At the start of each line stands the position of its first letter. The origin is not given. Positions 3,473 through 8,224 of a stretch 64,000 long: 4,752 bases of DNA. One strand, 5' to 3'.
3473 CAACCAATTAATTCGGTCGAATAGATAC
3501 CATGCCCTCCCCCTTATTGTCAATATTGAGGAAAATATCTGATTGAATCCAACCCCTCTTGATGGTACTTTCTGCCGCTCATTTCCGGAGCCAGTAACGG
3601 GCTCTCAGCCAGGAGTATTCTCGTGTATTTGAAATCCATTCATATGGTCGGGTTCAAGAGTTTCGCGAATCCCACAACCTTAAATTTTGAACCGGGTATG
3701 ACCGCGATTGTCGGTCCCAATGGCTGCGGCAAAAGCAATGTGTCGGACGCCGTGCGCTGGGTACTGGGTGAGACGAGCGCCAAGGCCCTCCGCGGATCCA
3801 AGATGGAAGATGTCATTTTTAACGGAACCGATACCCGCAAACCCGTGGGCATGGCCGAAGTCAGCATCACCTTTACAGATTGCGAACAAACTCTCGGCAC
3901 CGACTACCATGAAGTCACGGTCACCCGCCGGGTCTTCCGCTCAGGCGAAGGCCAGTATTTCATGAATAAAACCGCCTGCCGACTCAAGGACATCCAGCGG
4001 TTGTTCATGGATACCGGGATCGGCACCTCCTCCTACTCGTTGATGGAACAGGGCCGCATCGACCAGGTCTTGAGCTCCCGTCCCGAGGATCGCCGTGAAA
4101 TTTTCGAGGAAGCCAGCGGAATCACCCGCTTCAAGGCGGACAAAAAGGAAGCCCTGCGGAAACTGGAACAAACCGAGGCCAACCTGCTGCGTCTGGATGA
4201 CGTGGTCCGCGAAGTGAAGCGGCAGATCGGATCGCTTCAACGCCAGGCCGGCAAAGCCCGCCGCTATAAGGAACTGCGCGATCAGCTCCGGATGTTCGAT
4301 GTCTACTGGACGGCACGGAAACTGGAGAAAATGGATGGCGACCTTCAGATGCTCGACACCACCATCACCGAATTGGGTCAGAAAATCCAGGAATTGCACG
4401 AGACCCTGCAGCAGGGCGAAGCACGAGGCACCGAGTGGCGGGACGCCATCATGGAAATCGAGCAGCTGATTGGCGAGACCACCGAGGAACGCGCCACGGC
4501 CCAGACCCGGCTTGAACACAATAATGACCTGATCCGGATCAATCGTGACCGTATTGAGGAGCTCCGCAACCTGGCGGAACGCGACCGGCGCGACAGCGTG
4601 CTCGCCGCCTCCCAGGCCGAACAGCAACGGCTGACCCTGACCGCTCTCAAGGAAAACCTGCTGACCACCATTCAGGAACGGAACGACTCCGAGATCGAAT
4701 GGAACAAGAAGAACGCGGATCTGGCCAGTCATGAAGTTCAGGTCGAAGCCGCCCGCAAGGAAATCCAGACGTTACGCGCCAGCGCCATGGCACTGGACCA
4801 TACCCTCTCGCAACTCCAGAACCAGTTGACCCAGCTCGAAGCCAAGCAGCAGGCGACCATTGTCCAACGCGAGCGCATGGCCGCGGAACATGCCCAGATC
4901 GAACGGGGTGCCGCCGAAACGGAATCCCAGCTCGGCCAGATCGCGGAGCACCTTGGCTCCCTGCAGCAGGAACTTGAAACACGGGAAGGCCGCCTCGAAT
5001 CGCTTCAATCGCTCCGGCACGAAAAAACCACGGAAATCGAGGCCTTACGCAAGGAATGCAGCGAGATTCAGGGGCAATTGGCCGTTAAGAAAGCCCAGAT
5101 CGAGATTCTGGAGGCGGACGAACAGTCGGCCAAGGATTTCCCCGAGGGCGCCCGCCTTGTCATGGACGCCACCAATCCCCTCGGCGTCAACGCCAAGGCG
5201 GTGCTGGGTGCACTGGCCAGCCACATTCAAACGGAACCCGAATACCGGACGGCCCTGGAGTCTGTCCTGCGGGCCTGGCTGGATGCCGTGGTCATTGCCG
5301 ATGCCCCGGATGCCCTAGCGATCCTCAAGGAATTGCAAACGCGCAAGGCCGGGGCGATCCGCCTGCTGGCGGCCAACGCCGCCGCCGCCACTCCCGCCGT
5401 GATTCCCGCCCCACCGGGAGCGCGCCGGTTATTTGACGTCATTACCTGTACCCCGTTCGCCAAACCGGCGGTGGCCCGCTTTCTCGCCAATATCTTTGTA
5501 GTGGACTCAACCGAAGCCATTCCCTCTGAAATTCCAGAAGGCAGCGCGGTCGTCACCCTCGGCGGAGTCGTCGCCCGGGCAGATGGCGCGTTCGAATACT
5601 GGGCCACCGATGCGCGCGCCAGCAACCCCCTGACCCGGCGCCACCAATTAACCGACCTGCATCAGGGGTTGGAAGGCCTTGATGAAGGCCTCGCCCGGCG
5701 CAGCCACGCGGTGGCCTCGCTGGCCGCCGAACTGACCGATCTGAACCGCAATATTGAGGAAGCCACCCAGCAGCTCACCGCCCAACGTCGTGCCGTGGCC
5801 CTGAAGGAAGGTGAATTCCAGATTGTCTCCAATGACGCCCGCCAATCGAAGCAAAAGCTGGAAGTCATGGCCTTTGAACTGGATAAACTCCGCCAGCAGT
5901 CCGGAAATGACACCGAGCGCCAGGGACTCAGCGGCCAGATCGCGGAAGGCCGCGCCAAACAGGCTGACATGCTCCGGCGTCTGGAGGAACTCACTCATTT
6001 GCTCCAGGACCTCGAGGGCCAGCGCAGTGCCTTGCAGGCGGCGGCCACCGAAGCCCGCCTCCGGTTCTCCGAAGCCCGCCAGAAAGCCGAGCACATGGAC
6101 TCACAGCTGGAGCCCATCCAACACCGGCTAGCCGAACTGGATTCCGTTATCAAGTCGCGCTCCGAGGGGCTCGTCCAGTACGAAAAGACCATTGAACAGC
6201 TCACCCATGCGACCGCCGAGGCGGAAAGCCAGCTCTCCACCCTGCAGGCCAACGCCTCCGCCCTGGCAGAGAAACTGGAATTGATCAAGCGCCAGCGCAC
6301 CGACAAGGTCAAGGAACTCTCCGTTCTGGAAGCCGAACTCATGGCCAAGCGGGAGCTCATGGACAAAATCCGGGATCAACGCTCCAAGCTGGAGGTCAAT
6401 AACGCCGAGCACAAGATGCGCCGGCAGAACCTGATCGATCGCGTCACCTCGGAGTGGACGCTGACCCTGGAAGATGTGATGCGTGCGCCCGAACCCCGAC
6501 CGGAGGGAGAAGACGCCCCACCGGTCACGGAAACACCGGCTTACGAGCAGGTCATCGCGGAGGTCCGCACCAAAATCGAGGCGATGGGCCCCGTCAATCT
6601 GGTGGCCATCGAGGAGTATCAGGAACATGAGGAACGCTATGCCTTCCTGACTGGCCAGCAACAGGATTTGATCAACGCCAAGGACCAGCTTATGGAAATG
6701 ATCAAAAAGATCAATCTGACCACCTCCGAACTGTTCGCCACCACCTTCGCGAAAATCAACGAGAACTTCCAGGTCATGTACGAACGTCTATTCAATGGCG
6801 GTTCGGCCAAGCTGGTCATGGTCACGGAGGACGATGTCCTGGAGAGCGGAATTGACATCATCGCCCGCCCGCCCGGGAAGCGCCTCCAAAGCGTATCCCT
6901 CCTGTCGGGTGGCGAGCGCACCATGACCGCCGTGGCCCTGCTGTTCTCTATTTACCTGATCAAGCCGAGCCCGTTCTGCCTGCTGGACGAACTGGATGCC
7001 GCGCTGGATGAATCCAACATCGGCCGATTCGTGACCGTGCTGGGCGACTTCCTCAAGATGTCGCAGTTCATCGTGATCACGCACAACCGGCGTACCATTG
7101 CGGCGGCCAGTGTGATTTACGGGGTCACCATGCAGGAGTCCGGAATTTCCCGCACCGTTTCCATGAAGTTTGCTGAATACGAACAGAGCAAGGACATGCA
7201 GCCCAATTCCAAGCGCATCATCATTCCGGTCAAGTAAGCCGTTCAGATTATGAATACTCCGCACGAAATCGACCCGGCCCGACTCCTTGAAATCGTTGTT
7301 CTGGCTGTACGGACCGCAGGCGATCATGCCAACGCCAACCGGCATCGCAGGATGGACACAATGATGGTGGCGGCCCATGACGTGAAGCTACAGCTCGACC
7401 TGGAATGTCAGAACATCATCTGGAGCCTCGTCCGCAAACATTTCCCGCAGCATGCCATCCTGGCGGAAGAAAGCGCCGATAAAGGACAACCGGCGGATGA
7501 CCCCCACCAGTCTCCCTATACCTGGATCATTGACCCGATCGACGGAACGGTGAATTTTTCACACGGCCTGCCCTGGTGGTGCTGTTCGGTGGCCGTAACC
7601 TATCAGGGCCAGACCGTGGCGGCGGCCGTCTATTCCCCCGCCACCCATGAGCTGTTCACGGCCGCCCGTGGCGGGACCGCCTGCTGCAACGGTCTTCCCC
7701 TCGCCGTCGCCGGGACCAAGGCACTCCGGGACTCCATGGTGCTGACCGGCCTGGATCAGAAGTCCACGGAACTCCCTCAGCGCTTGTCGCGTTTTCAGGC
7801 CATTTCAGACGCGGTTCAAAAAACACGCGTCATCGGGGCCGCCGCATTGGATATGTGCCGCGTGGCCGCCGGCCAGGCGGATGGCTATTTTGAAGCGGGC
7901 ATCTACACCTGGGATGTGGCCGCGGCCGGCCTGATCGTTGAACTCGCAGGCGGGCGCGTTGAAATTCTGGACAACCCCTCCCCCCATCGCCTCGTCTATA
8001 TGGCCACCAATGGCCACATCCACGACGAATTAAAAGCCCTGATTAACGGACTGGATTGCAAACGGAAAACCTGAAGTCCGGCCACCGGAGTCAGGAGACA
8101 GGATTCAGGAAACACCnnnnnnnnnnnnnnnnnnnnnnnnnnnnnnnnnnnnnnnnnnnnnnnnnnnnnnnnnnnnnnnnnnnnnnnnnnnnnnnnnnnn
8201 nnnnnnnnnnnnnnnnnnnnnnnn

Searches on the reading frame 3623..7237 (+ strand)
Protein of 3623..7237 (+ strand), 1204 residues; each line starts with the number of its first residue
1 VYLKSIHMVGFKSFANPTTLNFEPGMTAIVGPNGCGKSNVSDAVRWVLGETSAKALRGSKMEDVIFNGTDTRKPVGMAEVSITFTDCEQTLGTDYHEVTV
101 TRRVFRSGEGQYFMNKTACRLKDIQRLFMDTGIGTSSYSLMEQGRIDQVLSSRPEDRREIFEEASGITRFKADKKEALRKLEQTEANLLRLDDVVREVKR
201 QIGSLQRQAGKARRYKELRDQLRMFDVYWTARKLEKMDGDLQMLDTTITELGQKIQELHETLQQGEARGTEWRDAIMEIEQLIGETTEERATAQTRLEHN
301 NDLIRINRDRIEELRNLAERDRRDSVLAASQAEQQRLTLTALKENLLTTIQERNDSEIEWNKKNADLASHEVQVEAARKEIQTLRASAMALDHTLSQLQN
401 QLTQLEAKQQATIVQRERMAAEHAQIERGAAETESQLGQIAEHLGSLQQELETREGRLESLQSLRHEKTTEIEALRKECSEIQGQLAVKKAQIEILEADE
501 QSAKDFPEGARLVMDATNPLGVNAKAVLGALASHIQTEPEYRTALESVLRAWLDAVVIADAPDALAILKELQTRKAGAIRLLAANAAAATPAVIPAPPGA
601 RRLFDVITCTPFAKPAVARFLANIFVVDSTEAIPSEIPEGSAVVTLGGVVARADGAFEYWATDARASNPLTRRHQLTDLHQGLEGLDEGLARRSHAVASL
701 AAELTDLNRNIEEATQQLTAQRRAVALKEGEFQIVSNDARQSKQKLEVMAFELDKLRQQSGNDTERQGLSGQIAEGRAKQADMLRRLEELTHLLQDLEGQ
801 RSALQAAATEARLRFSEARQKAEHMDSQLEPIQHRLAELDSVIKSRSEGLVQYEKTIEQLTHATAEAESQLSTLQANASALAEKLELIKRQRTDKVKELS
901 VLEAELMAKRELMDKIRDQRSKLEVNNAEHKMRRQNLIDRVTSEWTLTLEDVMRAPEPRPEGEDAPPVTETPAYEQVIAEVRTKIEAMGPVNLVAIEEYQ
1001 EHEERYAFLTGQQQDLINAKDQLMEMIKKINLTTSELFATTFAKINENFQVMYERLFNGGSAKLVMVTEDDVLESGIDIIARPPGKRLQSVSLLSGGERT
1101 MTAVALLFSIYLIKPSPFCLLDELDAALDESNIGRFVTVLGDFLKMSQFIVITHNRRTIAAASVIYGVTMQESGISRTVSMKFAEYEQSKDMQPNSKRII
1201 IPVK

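Call 83: search_protein_families(library=pfam, max_evalue=0.00001, proteins=[window:3623-7237:+])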
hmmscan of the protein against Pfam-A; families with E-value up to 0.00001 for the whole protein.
window:3623-7237:+ (1204 aa): 5 families
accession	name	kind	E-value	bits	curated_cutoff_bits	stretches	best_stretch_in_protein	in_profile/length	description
PF02463.25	SMC_N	-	7.4e-69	232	40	1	2-1176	1-219/220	RecF/RecN/SMC N terminal domain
PF06470.18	SMC_hinge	-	1.3e-17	64.7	22.5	1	525-631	2-110/116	SMC proteins Flexible Hinge Domain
PF13476.12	AAA_23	-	3.1e-15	57.8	27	1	5-216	1-177/201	AAA domain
PF13175.12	AAA_15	-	6.6e-11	42.9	32.1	1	1-370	1-239/374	AAA ATPase domain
PF13304.12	AAA_21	-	4.1e-09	37.4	27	0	26-83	1-63/304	AAA domain, putative AbiEii toxin, Type IV TA system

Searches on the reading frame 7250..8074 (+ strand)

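Call 83: search_protein_families(library=pfam, max_evalue=0.00001, proteins=[window:7250-8074:+])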
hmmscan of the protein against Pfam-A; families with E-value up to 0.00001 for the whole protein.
window:7250-8074:+ (274 aa): 1 family
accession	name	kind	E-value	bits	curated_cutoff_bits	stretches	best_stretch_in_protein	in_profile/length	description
PF00459.30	Inositol_P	-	2.4e-54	185.1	27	1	13-264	6-261/271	Inositol monophosphatase family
